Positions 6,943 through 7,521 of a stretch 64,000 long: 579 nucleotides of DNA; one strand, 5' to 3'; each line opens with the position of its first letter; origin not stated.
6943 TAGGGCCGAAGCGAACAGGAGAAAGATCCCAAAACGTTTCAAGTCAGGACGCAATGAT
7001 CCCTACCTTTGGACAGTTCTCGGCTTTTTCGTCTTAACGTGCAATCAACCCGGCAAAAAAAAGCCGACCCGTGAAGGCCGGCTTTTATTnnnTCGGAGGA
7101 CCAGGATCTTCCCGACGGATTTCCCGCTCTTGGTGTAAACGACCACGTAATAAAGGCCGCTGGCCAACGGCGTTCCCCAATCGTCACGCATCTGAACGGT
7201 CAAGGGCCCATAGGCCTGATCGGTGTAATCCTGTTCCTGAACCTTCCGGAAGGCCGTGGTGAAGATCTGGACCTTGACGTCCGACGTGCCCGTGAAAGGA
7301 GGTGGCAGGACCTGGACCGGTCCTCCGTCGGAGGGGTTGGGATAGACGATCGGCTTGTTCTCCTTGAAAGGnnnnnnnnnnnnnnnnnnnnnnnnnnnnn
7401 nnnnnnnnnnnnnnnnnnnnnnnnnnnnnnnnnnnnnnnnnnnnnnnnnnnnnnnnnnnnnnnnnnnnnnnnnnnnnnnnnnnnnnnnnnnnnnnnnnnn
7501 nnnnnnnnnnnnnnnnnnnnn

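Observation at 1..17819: Co-directional island of five giant multi-modular cellulolytic enzymes, all T9SS-type cargo (expansin-like, GH9, GH8, GH5, GH8-malectin)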

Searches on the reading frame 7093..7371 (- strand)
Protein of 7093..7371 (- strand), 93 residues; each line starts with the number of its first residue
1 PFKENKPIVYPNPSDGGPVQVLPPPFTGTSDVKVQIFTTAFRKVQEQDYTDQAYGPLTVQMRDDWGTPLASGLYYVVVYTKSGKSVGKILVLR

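Call 24: find_related_loci(query=A2, collection=genome_contigs, flank=8000)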
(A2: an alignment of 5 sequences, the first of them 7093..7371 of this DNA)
Query A2 (93 aa) in genome_contigs; peptide patterns used: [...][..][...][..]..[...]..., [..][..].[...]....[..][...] (x = any residue, [..] = any of these).
233 stretches matched a pattern; 162 encode a relative of the query (tblastn E <= 1e-3); the best 80 are kept; 73 distinct loci.
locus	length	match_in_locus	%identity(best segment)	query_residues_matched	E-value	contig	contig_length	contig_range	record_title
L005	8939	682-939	66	8-93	4e-38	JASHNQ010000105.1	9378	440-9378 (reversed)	MAG: candidate division FCPU426 bacterium isolate JOPF001 JOPF_AWAY_contig_1400875, whole genome shotgun sequence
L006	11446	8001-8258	66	8-93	5e-37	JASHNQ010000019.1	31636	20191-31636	MAG: candidate division FCPU426 bacterium isolate JOPF001 JOPF_AWAY_contig_162172, whole genome shotgun sequence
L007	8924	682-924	67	8-88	5e-36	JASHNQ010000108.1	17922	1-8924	MAG: candidate division FCPU426 bacterium isolate JOPF001 JOPF_AWAY_contig_1412339, whole genome shotgun sequence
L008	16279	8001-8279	60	1-93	5e-36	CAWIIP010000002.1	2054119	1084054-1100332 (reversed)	MAG: uncultured proteobacterium isolate MFD09286.bin.2.44 genome assembly, contig: contig_44388, whole genome shotgun se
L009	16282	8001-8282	63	1-93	7e-36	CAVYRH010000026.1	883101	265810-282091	MAG: uncultured proteobacterium isolate MFD05512.bin.1.167 genome assembly, contig: contig_7921, whole genome shotgun se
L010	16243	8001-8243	67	8-88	1e-35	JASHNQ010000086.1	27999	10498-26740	MAG: candidate division FCPU426 bacterium isolate JOPF001 JOPF_AWAY_contig_1226174, whole genome shotgun sequence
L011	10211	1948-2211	65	7-93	2e-35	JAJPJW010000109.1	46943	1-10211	MAG: Proteobacteria bacterium isolate Centralia_MAG_561 k107_2358497, whole genome shotgun sequence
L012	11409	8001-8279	57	1-93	6e-34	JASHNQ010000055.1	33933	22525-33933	MAG: candidate division FCPU426 bacterium isolate JOPF001 JOPF_AWAY_contig_835364, whole genome shotgun sequence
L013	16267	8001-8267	63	1-88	4e-33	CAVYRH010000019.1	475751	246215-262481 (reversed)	MAG: uncultured proteobacterium isolate MFD05512.bin.1.167 genome assembly, contig: contig_41529, whole genome shotgun s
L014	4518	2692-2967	61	4-93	4e-33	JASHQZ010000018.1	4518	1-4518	MAG: candidate division FCPU426 bacterium isolate JOPF088 JOPF_NEAR_contig_66934, whole genome shotgun sequence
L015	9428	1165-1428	61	7-93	8e-33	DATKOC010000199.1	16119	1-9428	MAG TPA_asm: bacterium isolate SMAG_U14754 k141_2643457, whole genome shotgun sequence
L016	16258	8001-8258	63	9-93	1e-32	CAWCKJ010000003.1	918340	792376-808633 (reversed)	MAG: candidate division FCPU426 bacterium isolate MFD01231.bin.1.41 genome assembly, contig: contig_14992, whole genome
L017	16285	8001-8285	57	1-93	3e-31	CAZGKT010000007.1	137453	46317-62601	MAG TPA_asm: uncultured bacterium isolate binchicken_co162_638 genome assembly, contig: NODE_97_length_137453_cov_9.4619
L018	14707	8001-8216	69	7-78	6e-31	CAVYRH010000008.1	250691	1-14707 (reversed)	MAG: uncultured proteobacterium isolate MFD05512.bin.1.167 genome assembly, contig: contig_23838, whole genome shotgun s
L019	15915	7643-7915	58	4-93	8e-31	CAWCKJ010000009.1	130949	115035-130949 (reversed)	MAG: candidate division FCPU426 bacterium isolate MFD01231.bin.1.41 genome assembly, contig: contig_30350, whole genome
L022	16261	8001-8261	54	8-93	3e-29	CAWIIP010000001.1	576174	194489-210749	MAG: uncultured proteobacterium isolate MFD09286.bin.2.44 genome assembly, contig: contig_40067, whole genome shotgun se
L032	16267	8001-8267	58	7-93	1e-27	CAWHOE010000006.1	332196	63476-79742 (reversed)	MAG: candidate division FCPU426 bacterium isolate MFD01223.bin.2.21 genome assembly, contig: contig_106670, whole genome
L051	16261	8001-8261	49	8-93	1e-24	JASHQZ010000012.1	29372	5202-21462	MAG: candidate division FCPU426 bacterium isolate JOPF088 JOPF_NEAR_contig_38246, whole genome shotgun sequence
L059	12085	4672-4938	53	7-93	3e-23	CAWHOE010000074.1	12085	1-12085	MAG: candidate division FCPU426 bacterium isolate MFD01223.bin.2.21 genome assembly, contig: contig_88911, whole genome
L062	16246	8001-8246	52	8-88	6e-23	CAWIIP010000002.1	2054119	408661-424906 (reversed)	MAG: uncultured proteobacterium isolate MFD09286.bin.2.44 genome assembly, contig: contig_44388, whole genome shotgun se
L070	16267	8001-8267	49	1-88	8e-22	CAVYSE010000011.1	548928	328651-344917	MAG: candidate division FCPU426 bacterium isolate MFD05580.bin.1.91 genome assembly, contig: contig_32250, whole genome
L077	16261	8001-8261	51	10-93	3e-20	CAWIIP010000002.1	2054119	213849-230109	MAG: uncultured proteobacterium isolate MFD09286.bin.2.44 genome assembly, contig: contig_44388, whole genome shotgun se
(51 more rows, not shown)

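Call 32: find_homologous_proteins(query=A2, max_evalue=0.001)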
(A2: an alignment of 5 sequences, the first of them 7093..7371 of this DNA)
Query A2 (5 sequences) (93 aa, profile of the alignment): 295 proteins with E <= 0.001 among 723 candidates; the best 120 are listed.
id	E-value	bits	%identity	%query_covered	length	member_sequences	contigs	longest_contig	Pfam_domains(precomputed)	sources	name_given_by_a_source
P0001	2.3e-33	132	46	100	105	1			-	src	-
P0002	5.9e-31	124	73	95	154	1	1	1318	-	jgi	jgi:hypothetical protein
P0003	2.3e-30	123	53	92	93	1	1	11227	-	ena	-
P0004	6.7e-30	121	60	94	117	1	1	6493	-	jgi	jgi:hypothetical protein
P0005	9.3e-30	121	59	95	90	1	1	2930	PF13860.13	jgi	jgi:hypothetical protein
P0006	1.6e-29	120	57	92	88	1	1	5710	-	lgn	-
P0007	1.8e-29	120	57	100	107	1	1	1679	PF18962.8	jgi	jgi:hypothetical protein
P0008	4.0e-29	119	54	92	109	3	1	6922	-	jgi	jgi:hypothetical protein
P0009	4.2e-29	118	54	94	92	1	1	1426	PF18962.8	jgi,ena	jgi:hypothetical protein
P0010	4.6e-29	118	55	92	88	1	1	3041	PF18962.8,PF13860.13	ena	-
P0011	8.9e-29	117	57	92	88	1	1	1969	-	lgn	-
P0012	9.7e-29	117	52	97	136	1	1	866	PF18962.8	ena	-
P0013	1.2e-28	117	54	92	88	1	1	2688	PF18962.8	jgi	jgi:hypothetical protein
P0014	1.3e-28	117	58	97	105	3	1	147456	-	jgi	jgi:hypothetical protein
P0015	1.3e-28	117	52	92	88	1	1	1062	PF18962.8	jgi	jgi:hypothetical protein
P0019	5.8e-28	115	59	92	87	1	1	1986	PF18962.8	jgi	jgi:hypothetical protein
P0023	9.9e-28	114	55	92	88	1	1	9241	PF18962.8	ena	-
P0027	1.3e-27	114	50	95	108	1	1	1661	PF18962.8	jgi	jgi:hypothetical protein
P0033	3.2e-27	112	51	92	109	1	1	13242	PF18962.8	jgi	jgi:hypothetical protein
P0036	5.6e-27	112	48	94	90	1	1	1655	PF18962.8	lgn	-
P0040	1.3e-26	110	47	94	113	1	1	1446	PF18962.8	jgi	-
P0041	1.5e-26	110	52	96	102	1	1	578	PF18962.8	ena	-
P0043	2.0e-26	110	50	92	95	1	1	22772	PF18962.8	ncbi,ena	-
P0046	6.0e-26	108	49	96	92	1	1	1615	PF18962.8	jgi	jgi:hypothetical protein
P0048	9.1e-26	108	52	100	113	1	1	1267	PF18962.8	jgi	jgi:hypothetical protein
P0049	1.0e-25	108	55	92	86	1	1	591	PF18962.8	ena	-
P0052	1.5e-25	107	48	94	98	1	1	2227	PF18962.8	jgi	jgi:hypothetical protein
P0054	2.4e-25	106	53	96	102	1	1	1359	PF18962.8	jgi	jgi:hypothetical protein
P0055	3.1e-25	106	49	100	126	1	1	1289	PF18962.8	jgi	jgi:hypothetical protein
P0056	3.5e-25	106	49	94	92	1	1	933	PF18962.8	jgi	jgi:hypothetical protein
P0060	5.2e-25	105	49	92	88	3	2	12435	PF18962.8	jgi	jgi:hypothetical protein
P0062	7.0e-25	105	47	92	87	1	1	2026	PF18962.8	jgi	jgi:hypothetical protein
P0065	1.0e-24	104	45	96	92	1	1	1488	PF18962.8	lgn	-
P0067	1.3e-24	104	49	99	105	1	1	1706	PF18962.8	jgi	jgi:hypothetical protein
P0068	1.5e-24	104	50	91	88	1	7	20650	PF18962.8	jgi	jgi:hypothetical protein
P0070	2.8e-24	103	52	92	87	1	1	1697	PF18962.8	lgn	-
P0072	3.3e-24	103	53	91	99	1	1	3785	PF18962.8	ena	-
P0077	5.5e-24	102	53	92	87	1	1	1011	PF18962.8,PF13860.13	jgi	-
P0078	6.3e-24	102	45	91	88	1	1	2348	PF18962.8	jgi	jgi:hypothetical protein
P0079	9.2e-24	101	48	92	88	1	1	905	PF18962.8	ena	-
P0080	9.8e-24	101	47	91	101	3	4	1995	PF18962.8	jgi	jgi:hypothetical protein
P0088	3.2e-23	100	39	92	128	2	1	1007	PF02839.20,PF18962.8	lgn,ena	-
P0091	4.0e-23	99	53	91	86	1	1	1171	PF18962.8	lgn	-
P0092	4.4e-23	99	47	91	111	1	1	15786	PF18962.8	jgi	jgi:hypothetical protein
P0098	1.0e-22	98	46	92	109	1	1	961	PF18962.8,PF13860.13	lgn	-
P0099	1.2e-22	98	46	91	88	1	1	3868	PF18962.8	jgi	jgi:hypothetical protein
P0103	2.2e-22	97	43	92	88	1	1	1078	PF18962.8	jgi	jgi:hypothetical protein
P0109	4.5e-22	96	49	92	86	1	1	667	PF18962.8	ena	-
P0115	8.2e-22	95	43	100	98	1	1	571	PF18962.8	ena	-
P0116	8.2e-22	95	40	92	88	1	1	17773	PF18962.8,PF13860.13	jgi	jgi:hypothetical protein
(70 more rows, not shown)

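Call 38: search_protein_families(library=pfam, alignment_id=A3, max_evalue=0.00001)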
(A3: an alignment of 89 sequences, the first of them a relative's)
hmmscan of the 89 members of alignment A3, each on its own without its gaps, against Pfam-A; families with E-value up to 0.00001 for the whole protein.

A. member 1, L006:4392-6191:+ (600 aa): 2 families
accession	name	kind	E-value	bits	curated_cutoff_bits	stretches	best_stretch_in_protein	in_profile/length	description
PF25778.1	DUF7948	-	1.4e-57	195.6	27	1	56-282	1-214/214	Domain of unknown function (DUF7948)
PF06739.17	SBBP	-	2.3e-27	95.1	20.5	3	284-320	1-38/38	Beta-propeller repeat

B. families by the number of members that match (of 89 scanned): 36 families (the first 25 are shown)
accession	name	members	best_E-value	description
PF15902.12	Sortilin-Vps10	7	2.4e-12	Sortilin, neurotensin receptor 3,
PF02055.22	Glyco_hydro_30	7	1.6e-11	Glycosyl hydrolase family 30 TIM-barrel domain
PF11721.14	Malectin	5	2.5e-26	Malectin domain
PF14587.12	Glyco_hydr_30_2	4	5.1e-13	O-Glycosyl hydrolase family 30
PF01670.23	Glyco_hydro_12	3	5.5e-17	Glycosyl hydrolase family 12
PF01522.26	Polysacc_deac_1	3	8.7e-14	Polysaccharide deacetylase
PF00967.23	Barwin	3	1.5e-08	Barwin family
PF02057.21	Glyco_hydro_59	3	7.7e-08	Glycosyl hydrolase family 59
PF12891.13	Glyco_hydro_44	2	8.4e-51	Glycoside hydrolase family 44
PF06739.17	SBBP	2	1.4e-45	Beta-propeller repeat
PF00704.34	Glyco_hydro_18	2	1.2e-25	Glycosyl hydrolases family 18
PF00722.28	Glyco_hydro_16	2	4.9e-21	Glycosyl hydrolases family 16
PF17957.7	Big_7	2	3.1e-18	Bacterial Ig domain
PF14686.12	fn3_3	2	8.6e-17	Polysaccharide lyase family 4, domain II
PF13583.11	Reprolysin_4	2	1e-16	Metallo-peptidase family M12B Reprolysin-like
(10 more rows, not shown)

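Call 46: search_protein_families(library=ncbifam, alignment_id=A4, max_evalue=0.01)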
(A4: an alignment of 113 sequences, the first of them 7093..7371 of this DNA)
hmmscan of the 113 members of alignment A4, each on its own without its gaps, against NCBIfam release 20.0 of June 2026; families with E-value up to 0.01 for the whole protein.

A. member 1, window:7093-7371:- (93 aa): 1 family
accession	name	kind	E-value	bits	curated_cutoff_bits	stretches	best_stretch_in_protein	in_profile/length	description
TIGR04183.1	Por_Secre_tail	domain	0.00016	21.6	23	1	9-91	1-71/72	T9SS type A sorting domain-containing protein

B. families by the number of members that match (of 113 scanned): 9 families
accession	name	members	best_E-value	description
TIGR04183.1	Por_Secre_tail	101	1.8e-08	T9SS type A sorting domain-containing protein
NF052228.1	T9SS_PorZ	37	1.4e-08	type IX secretion system anionic LPS delivery protein PorZ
NF052323.1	T9SSA_dep_M6i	23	6.5e-05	T9SS-dependent M6-like inactivated metalloprotease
NF038113.1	T9SSA_dep_M36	18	5.3e-05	T9SS-dependent M36 family metallopeptidase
NF033707.1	T9SS_sortase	12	1.3e-06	type IX secretion system sortase PorU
NF005176.1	PRK06655.1-1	9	9.2e-06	flagellar hook assembly protein FlgD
NF009453.0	PRK12813.1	4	8.3e-06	flagellar basal body rod modification protein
NF009276.0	PRK12633.1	1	0.00025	flagellar basal body rod modification protein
NF002987.0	PRK03719.1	1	0.0034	serine protease inhibitor ecotin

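Call 50: predict_structure(alignment_id=A4)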
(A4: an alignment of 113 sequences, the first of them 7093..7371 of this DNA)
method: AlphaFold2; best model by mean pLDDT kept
length: 93 residues; sequences in the alignment: 113
mean_pLDDT: 94.1   pTM: 0.83
mean pLDDT of the five models: 94.1, 94.0, 93.9, 93.6, 87.8
residues with pLDDT >= 90: 86; 70-90: 3; 50-70: 2; < 50: 2
segments of 3 or more residues with pLDDT < 50: none
pLDDT, mean of each block of 10 residues (from residue 1): 76 96 95 98 97 97 95 98 96 93
secondary structure, 60 per line:
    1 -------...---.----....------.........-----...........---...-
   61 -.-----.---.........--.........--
elements in order: E8-10 E19-22 E29-37 E43-53 E57-59 E72-80 E83-91

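Call 52: fold_search(model_id=the predicted structure, library=pdb)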
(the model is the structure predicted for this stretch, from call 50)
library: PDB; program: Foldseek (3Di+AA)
matches with E <= 10: 1770; with E <= 0.001: 5
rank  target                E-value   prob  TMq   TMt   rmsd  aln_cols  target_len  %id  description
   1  5m11                  1.6e-04  1.00  0.68  0.10   3.2        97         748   23  Structural and functional probing of PorZ, an essential bacterial surface component of the type-IX secretion system of h (released 2016-11-09)
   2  6za2_A                3.0e-04  1.00  0.61  0.07   4.0        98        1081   21  Crystal structure of dimeric latent PorU from Porphyromonas gingivalis (released 2021-09-29)
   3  8glk_D                3.9e-04  1.00  0.61  0.73   3.6        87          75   23  The Type 9 Secretion System dGldL peak II, NucA substrate bound complex (released 2024-01-31)
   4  4g5a_A                4.6e-04  1.00  0.67  0.64   3.2        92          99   20  Crystal structure of a putative member of duf 3244 protein family (BT_1867) from Bacteroides thetaiotaomicron VPI-5482 (released 2012-09-19)
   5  6za2_B                4.9e-04  1.00  0.61  0.07   4.0        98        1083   20  Crystal structure of dimeric latent PorU from Porphyromonas gingivalis (released 2021-09-29)
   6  8qb1_A                1.7e-03  1.00  0.69  0.72   3.2        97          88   20  C-terminal domain of mirolase from Tannerella forsythia (released 2024-02-28)
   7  8w90_D                5.6e-03  1.00  0.46  0.30   4.1        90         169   14  crystal structure of CD4-D1D2 with Nb457 (released 2024-09-04)
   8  8wae_A                6.2e-03  1.00  0.62  0.56   3.5       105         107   10  Crystal structure of a novel porphyran-binding carbohydrate binding module (released 2024-09-11)
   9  9npn_E                6.5e-03  1.00  0.58  0.10   3.7        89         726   11  Crystal structure of the inactive conformation of a glycoside hydrolase (CapGH2b - E465A Mutant) from the GH2 family i (released 2025-11-12)
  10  1gc1_C                6.5e-03  1.00  0.44  0.27   5.1        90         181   16  HIV-1 GP120 CORE COMPLEXED WITH CD4 AND A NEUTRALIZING HUMAN ANTIBODY (released 1998-07-08)
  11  1epf_A                6.5e-03  1.00  0.47  0.27   5.7        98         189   16  CRYSTAL STRUCTURE OF THE TWO N-TERMINAL IMMUNOGLOBULIN DOMAINS OF THE NEURAL CELL ADHESION MOLECULE (NCAM) (released 2000-10-09)
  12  9npe_E                6.9e-03  1.00  0.58  0.10   3.7        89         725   11  Crystal structure of the inactive conformation of a glycoside hydrolase (CapGH2b) from the GH2 family in the space gro (released 2025-11-12)
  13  4es8_B                6.9e-03  1.00  0.54  0.22   5.0        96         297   14  Crystal Structure of the adhesin domain of Epf from Streptococcus pyogenes in P212121 (released 2012-09-19)
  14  8wae_B                6.9e-03  1.00  0.55  0.50   4.6       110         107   11  Crystal structure of a novel porphyran-binding carbohydrate binding module (released 2024-09-11)
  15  9npe_C                7.6e-03  1.00  0.59  0.10   3.8        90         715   10  Crystal structure of the inactive conformation of a glycoside hydrolase (CapGH2b) from the GH2 family in the space gro (released 2025-11-12)
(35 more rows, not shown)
